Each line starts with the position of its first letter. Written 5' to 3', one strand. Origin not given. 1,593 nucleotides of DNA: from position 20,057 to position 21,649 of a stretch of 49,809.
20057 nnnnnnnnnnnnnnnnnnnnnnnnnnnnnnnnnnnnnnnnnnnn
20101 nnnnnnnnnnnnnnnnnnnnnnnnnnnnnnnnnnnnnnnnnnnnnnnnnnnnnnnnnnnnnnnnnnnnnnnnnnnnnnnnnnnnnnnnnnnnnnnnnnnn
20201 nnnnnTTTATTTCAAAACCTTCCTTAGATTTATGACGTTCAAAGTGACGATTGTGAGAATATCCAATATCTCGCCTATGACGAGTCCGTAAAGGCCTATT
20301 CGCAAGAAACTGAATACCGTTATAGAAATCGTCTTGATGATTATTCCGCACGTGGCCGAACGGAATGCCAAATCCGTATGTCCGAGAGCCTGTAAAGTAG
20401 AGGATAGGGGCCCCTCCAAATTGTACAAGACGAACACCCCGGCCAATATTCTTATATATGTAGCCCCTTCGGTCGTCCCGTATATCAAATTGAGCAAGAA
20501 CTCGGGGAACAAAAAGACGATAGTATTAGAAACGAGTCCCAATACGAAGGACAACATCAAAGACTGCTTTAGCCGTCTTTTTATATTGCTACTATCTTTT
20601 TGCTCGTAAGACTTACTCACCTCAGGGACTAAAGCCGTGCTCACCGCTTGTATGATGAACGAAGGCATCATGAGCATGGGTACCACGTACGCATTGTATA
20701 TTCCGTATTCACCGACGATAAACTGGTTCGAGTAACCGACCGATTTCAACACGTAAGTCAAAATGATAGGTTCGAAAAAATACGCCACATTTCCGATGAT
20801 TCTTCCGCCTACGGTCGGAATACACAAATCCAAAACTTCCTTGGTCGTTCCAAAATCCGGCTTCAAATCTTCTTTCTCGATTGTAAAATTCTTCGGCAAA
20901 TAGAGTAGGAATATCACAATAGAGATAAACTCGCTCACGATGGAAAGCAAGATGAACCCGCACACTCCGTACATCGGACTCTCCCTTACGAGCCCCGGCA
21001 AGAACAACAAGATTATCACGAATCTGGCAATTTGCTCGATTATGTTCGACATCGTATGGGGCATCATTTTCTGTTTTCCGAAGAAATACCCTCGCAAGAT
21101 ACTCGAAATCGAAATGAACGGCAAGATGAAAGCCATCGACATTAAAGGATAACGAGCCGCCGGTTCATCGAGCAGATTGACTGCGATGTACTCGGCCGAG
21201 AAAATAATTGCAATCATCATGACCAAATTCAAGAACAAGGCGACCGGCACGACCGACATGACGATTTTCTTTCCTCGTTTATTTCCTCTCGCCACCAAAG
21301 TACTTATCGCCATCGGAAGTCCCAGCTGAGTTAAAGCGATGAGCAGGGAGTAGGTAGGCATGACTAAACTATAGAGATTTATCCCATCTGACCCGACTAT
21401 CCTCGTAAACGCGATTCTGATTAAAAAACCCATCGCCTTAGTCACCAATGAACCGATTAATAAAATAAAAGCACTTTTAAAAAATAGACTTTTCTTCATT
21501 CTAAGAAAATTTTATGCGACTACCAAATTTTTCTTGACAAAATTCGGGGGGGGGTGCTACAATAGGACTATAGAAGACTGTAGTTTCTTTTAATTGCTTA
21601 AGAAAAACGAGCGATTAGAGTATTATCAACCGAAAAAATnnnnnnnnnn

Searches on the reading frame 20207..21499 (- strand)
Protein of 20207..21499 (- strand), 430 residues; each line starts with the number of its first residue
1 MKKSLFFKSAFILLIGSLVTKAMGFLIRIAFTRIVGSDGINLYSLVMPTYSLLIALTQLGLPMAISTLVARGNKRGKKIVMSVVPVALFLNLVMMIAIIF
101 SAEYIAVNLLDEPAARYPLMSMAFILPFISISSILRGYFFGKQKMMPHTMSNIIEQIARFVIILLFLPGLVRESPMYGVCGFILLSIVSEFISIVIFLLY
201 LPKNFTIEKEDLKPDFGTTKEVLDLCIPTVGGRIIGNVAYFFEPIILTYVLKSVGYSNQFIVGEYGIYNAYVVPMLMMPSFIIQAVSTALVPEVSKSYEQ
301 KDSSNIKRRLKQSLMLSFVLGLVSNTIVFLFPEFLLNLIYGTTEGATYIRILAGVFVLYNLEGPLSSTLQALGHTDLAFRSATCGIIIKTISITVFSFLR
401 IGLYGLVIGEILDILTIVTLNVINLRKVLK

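Call 14: search_protein_families(library=pfam, proteins=[window:20207-21499:-], max_evalue=0.01)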
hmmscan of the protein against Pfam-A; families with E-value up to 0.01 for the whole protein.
window:20207-21499:- (430 aa): 3 families
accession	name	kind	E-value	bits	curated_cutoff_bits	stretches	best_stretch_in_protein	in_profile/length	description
PF01943.22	Polysacc_synt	-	5.7e-32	111.7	28.2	1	8-296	3-272/274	Polysaccharide biosynthesis protein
PF01554.23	MatE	-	6.1e-14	52.5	24.9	2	274-390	36-156/161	MatE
PF03023.19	MurJ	-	3.5e-05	23.1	27.4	1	73-409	49-383/451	Lipid II flippase MurJ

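Call 15: search_protein_families(library=ncbifam, proteins=[window:20207-21499:-], max_evalue=0.01)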
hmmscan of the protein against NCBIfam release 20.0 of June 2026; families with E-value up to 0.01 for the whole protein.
window:20207-21499:- (430 aa): 2 families
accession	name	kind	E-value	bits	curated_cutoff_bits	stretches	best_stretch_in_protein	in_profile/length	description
TIGR02900.1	spore_V_B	equivalog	6e-87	292.4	372.3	1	6-429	1-435/488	stage V sporulation protein B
TIGR00797.1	matE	subfamily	5.5e-12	45.3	147.4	2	178-405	169-394/396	MATE family efflux transporter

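Call 32: find_encoding_contigs(protein=window:20207-21499:-, flank=3000, max_places=10)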
Protein window:20207-21499:- (430 aa): no gene with exactly this product is on record in the collection.
